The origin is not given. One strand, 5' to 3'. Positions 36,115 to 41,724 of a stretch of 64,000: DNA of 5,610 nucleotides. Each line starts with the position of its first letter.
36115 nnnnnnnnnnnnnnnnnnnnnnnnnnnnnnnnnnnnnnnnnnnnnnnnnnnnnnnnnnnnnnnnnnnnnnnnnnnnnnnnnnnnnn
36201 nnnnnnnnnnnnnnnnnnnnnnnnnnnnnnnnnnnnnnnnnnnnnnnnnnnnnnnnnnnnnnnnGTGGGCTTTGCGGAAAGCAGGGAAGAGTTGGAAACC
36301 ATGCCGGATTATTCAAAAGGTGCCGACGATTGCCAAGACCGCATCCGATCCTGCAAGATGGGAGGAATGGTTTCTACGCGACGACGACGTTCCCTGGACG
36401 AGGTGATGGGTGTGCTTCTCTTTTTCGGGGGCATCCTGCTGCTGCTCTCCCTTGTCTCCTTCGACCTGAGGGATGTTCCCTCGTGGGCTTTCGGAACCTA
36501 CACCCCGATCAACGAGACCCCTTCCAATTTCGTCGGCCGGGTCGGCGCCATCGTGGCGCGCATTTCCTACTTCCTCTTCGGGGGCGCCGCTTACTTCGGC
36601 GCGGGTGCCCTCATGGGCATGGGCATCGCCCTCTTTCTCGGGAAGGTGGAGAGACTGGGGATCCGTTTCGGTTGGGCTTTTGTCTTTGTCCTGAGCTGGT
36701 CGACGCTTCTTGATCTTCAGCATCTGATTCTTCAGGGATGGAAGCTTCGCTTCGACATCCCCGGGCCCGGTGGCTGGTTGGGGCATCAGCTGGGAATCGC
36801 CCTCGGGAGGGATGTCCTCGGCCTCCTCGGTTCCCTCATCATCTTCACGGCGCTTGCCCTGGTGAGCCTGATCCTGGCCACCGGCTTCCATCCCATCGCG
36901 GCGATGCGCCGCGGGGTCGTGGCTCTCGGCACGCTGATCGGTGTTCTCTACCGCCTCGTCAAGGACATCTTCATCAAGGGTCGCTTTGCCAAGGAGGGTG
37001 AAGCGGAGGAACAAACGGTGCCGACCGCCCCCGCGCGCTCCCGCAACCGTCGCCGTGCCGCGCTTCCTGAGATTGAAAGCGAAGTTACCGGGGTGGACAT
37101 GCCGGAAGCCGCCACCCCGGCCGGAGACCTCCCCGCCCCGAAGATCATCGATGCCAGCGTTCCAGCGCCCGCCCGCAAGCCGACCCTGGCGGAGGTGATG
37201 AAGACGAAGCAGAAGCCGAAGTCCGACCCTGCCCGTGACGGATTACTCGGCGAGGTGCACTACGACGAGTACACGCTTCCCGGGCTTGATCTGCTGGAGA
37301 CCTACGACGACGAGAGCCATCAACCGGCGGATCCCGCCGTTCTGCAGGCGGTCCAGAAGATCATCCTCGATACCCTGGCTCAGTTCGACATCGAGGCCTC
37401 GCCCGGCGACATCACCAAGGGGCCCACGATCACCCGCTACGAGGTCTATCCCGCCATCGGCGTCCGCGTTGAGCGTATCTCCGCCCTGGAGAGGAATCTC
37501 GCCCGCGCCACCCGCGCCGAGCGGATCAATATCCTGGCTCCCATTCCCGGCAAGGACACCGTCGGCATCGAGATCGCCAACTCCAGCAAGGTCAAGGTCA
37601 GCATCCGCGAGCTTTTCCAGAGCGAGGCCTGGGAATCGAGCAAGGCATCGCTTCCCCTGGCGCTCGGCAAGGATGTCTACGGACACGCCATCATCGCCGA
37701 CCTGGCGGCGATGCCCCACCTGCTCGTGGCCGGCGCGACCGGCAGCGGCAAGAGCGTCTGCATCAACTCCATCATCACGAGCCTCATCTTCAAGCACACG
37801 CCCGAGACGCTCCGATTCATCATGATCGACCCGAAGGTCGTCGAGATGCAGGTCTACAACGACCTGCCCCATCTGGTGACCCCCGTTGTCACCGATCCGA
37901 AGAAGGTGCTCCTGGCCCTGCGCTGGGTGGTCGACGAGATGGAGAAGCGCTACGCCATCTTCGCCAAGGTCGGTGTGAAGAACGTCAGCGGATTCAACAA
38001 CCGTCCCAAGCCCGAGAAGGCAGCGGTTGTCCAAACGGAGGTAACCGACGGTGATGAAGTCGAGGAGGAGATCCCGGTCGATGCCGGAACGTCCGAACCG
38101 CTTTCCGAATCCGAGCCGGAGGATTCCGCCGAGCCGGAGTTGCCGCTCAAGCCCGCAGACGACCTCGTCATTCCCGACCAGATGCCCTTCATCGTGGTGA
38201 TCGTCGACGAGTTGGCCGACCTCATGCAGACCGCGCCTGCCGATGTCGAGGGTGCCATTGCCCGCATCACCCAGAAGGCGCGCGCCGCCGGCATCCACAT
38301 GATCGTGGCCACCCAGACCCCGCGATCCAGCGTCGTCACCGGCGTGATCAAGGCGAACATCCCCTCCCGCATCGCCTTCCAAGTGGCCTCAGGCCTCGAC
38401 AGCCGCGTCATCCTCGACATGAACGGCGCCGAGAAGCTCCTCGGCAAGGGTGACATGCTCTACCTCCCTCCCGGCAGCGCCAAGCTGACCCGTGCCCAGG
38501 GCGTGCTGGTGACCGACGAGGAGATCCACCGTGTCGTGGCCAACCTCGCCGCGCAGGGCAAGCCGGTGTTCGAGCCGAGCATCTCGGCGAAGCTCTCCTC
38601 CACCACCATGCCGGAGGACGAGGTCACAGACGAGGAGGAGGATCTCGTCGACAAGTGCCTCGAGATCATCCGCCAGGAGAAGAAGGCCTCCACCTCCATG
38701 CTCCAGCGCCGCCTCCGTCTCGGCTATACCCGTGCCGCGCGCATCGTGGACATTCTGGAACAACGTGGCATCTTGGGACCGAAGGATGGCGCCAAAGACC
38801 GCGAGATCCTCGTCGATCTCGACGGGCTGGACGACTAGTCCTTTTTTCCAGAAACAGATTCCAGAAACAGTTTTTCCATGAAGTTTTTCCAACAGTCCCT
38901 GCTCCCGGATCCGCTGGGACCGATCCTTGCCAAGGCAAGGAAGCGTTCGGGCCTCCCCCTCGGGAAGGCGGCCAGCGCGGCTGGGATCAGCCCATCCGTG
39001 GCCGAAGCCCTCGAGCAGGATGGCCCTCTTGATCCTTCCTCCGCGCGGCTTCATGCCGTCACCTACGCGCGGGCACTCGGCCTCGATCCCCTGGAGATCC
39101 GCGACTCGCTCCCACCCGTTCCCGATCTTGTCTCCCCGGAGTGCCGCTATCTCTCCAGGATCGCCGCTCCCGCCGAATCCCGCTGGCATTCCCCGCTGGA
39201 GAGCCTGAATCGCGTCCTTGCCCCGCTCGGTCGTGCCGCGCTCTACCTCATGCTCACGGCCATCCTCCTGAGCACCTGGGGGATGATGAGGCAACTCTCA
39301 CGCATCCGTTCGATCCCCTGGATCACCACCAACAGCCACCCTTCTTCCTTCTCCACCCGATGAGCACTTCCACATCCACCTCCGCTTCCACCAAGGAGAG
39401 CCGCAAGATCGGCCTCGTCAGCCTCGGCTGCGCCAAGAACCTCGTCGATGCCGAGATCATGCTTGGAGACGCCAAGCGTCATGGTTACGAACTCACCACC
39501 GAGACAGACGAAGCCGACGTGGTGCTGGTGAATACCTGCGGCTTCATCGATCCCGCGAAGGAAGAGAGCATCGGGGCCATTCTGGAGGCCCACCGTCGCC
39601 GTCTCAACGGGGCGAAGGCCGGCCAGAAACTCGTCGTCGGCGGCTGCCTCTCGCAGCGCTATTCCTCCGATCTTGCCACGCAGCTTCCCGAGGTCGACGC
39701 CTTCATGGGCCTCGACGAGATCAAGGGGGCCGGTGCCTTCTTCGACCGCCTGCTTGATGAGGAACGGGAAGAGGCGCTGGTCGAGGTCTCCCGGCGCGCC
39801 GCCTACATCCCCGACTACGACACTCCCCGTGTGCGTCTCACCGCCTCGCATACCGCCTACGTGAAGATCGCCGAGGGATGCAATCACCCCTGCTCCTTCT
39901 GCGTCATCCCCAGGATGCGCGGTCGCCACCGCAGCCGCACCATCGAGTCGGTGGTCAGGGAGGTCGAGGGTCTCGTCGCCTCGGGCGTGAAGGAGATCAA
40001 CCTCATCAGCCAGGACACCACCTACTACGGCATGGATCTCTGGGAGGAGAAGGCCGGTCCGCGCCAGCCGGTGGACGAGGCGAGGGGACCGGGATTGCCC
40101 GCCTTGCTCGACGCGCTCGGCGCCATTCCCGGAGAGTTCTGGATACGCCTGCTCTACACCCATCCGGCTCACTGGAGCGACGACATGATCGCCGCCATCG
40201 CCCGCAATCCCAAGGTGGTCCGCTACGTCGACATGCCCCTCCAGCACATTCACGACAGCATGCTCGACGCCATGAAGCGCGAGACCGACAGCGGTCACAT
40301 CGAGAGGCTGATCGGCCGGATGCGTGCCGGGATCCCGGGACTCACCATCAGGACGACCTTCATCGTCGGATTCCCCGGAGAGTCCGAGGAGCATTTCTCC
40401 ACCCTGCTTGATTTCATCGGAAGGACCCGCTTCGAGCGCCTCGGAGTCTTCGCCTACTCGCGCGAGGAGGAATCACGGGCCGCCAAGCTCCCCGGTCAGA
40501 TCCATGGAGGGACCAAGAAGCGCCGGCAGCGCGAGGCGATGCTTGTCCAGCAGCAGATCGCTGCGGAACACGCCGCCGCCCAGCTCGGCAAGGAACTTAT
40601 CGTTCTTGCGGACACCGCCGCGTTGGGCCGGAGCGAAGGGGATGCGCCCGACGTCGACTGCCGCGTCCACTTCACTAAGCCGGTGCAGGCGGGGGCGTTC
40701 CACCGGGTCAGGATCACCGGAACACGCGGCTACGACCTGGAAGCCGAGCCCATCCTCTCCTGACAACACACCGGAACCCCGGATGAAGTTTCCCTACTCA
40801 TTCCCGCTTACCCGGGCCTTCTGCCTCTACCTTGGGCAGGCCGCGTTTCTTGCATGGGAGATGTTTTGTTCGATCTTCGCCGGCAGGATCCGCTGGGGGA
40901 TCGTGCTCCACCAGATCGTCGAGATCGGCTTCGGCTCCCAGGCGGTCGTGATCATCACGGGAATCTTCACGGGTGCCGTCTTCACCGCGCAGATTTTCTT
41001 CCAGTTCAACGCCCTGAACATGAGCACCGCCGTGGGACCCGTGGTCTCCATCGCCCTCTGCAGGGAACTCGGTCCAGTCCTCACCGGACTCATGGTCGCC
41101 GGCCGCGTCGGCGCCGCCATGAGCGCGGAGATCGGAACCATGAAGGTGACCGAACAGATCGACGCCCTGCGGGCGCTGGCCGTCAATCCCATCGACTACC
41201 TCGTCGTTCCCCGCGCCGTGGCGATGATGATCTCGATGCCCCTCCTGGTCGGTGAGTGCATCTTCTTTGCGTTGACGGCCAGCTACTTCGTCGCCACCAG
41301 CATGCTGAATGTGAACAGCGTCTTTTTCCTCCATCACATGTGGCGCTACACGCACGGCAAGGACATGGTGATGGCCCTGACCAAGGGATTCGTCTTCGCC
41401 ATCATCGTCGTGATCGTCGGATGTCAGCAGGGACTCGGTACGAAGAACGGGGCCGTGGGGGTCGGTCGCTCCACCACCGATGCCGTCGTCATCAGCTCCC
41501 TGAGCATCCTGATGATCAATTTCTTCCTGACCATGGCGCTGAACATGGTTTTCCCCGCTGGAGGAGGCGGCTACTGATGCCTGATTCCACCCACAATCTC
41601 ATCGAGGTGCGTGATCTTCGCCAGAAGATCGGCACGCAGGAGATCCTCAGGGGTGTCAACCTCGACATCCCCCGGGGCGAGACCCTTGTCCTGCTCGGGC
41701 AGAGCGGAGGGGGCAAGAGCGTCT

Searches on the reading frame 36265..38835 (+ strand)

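Call 38: search_protein_families(library=pfam, proteins=[window:36265-38835:+], max_evalue=0.00001)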
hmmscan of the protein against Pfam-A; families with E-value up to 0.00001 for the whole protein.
window:36265-38835:+ (857 aa): 4 families
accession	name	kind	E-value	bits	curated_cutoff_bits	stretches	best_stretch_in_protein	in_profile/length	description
PF01580.24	FtsK_SpoIIIE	-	1.9e-67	227.4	24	1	447-686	2-219/221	FtsK/SpoIIIE family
PF17854.6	FtsK_alpha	-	6.7e-26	90.9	22.9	1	338-439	1-101/101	FtsK alpha domain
PF09397.16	FtsK_gamma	-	2.2e-24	85.3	30.6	1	790-850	2-62/63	Ftsk gamma domain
PF13491.11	FtsK_4TM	-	3.8e-22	79.2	23.1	1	42-214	2-167/171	4TM region of DNA translocase FtsK/SpoIIIE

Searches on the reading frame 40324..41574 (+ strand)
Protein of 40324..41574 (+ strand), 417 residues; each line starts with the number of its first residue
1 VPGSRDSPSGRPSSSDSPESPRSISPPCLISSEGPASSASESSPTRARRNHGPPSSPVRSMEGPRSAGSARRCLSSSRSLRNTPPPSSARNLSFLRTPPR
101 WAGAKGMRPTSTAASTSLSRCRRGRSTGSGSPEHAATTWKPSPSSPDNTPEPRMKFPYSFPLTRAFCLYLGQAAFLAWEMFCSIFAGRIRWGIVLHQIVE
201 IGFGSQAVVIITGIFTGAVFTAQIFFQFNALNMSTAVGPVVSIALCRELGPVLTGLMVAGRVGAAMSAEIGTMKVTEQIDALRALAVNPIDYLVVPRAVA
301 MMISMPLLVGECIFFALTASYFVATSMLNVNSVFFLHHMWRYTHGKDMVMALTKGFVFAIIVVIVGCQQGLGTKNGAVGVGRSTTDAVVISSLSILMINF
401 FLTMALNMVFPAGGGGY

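Call 39: search_protein_families(library=pfam, proteins=[window:40324-41574:+], max_evalue=0.00001)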
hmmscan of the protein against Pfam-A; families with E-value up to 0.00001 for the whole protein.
window:40324-41574:+ (417 aa): 1 family
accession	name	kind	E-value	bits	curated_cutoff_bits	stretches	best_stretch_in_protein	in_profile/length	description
PF02405.21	MlaE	-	7.6e-70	235.2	22.5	1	195-404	2-211/212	Permease MlaE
